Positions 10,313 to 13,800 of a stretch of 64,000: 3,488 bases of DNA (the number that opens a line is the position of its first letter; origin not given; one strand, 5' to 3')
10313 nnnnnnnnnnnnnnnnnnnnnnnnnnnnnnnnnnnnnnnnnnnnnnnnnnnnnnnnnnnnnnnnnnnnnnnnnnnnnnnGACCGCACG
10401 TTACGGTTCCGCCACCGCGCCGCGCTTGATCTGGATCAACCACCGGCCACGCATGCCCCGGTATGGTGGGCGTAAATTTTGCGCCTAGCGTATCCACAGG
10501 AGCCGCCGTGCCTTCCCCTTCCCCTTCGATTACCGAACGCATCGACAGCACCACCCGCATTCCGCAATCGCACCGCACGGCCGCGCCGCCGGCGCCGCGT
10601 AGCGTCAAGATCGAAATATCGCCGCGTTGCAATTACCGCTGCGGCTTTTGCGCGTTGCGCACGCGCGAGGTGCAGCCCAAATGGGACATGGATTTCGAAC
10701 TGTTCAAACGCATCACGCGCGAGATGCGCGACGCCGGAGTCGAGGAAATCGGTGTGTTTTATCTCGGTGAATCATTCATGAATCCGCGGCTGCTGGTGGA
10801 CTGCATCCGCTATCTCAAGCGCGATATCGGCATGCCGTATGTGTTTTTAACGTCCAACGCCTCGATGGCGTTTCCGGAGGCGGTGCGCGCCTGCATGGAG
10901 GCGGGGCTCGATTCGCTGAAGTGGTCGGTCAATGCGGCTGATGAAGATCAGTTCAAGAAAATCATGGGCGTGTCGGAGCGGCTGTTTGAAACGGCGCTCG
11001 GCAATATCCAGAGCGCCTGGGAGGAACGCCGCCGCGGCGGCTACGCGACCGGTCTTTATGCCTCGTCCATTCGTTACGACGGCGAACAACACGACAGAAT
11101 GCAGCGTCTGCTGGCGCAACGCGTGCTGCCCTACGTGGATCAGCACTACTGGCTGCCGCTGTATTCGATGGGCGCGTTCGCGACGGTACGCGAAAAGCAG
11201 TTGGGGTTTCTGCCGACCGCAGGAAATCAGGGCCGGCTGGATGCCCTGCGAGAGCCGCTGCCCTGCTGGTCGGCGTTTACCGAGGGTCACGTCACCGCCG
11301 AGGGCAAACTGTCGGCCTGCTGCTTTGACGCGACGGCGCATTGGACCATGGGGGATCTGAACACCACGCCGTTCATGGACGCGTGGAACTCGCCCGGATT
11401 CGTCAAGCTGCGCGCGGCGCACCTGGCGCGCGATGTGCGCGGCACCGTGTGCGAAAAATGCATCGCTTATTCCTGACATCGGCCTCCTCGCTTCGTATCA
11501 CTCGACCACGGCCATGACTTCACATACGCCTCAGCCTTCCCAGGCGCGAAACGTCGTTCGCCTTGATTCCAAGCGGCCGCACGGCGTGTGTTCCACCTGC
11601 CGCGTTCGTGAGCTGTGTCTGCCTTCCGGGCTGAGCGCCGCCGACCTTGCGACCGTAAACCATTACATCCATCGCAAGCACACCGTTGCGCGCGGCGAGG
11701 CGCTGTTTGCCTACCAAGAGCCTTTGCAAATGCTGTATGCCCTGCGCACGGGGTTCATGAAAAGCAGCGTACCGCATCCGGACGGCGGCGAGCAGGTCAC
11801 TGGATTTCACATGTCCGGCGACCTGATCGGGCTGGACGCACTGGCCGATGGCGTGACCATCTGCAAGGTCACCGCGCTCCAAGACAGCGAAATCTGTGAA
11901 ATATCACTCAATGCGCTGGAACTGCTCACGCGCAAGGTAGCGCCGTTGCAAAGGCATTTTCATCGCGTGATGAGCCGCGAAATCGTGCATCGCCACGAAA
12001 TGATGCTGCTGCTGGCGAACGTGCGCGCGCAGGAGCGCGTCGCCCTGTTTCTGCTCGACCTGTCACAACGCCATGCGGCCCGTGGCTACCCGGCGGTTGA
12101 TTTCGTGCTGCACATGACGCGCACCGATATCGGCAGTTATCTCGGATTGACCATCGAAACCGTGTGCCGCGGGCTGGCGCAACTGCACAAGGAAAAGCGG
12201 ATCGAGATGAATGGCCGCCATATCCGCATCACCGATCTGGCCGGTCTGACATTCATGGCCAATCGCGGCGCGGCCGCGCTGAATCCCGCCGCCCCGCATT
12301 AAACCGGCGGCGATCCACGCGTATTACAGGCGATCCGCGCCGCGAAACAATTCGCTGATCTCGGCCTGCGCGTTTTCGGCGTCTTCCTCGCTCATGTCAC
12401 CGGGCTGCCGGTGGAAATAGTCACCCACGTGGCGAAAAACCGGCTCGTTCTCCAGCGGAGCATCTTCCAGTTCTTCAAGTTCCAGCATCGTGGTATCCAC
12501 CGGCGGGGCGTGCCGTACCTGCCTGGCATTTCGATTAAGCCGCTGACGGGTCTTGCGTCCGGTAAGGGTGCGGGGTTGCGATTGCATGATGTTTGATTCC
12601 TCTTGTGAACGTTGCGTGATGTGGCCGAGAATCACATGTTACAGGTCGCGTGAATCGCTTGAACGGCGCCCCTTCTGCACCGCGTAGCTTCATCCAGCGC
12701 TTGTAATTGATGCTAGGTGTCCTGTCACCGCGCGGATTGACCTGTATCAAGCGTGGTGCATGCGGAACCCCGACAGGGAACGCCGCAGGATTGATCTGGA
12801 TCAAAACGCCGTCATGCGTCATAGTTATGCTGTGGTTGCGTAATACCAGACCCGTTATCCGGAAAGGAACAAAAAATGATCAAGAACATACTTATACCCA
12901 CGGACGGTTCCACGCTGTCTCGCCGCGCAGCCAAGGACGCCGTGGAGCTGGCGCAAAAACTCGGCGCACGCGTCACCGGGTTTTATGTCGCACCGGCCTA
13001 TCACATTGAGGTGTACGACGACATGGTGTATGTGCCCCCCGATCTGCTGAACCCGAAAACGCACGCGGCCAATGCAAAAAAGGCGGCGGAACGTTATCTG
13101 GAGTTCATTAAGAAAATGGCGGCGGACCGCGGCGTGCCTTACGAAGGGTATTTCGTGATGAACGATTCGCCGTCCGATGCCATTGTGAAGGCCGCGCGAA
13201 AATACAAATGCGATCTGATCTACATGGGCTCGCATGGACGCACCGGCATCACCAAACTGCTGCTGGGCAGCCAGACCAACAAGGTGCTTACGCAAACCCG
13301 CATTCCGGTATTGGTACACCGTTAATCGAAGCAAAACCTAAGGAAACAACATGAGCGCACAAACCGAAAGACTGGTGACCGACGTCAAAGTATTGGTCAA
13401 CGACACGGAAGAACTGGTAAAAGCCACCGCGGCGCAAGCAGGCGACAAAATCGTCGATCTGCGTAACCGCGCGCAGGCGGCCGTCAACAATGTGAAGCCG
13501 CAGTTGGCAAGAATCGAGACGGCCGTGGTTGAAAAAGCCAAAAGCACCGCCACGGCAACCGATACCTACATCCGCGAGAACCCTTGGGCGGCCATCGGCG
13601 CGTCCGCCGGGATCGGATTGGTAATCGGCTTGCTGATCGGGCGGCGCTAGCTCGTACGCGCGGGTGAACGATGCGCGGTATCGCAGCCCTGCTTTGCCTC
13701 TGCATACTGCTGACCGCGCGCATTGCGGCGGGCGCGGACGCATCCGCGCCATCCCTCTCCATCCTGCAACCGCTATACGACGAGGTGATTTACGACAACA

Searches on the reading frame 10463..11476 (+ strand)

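Call 46: search_protein_families(library=pfam, proteins=[window:10463-11476:+], max_evalue=0.00001)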
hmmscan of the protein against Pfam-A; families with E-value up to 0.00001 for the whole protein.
window:10463-11476:+ (337 aa): 2 families
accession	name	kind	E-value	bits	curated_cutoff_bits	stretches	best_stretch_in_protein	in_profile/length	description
PF04055.27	Radical_SAM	-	2.4e-15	57.5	29.5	1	50-184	1-135/166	Radical SAM superfamily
PF13186.11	SPASM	-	6.2e-11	42.9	21.5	1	268-333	1-66/67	Iron-sulfur cluster-binding domain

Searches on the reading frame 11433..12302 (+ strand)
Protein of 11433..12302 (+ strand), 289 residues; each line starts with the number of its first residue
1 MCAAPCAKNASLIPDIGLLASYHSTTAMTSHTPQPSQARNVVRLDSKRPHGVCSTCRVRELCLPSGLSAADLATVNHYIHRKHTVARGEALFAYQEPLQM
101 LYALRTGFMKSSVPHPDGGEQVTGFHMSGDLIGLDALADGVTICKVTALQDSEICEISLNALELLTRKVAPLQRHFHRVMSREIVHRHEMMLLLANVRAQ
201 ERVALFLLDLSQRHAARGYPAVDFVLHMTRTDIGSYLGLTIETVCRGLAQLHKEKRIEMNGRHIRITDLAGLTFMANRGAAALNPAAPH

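Call 46: search_protein_families(library=pfam, proteins=[window:11433-12302:+], max_evalue=0.00001)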
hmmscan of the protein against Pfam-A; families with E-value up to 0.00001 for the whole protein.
window:11433-12302:+ (289 aa): 3 families
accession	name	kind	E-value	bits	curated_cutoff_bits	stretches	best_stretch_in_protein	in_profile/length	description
PF13545.12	HTH_Crp_2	-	5.9e-17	61.8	27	1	201-272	1-67/70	Crp-like helix-turn-helix domain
PF00027.35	cNMP_binding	-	2.9e-12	46.8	27.5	1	84-163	3-83/89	Cyclic nucleotide-binding domain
PF00325.26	Crp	-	1.1e-08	35.1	21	1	226-255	1-30/32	Bacterial regulatory proteins, crp family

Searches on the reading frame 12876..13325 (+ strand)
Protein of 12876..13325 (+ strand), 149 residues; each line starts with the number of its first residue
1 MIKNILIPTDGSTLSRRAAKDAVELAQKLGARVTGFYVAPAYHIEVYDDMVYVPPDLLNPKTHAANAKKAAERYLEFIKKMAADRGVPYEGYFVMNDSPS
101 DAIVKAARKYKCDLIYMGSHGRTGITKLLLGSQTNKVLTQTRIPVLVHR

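Call 46: search_protein_families(library=pfam, proteins=[window:12876-13325:+], max_evalue=0.00001)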
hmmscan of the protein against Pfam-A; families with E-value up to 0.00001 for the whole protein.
window:12876-13325:+ (149 aa): 1 family
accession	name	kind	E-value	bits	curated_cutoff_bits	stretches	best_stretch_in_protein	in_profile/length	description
PF00582.32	Usp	-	2.3e-30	106.4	24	1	1-147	1-139/141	Universal stress protein family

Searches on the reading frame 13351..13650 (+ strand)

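Call 78: search_protein_families(library=pfam, proteins=[window:13351-13650:+], max_evalue=0.001)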
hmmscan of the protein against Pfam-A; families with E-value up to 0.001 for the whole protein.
window:13351-13650:+ (99 aa): 2 families
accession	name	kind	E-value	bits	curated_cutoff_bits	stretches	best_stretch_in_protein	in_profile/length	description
PF19029.5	DUF883_C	-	5.2e-14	52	27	1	70-99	1-30/30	DUF883 C-terminal glycine zipper region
PF05957.18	DUF883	-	1.7e-10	41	25.4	1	11-54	6-49/53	DUF883 N-terminal domain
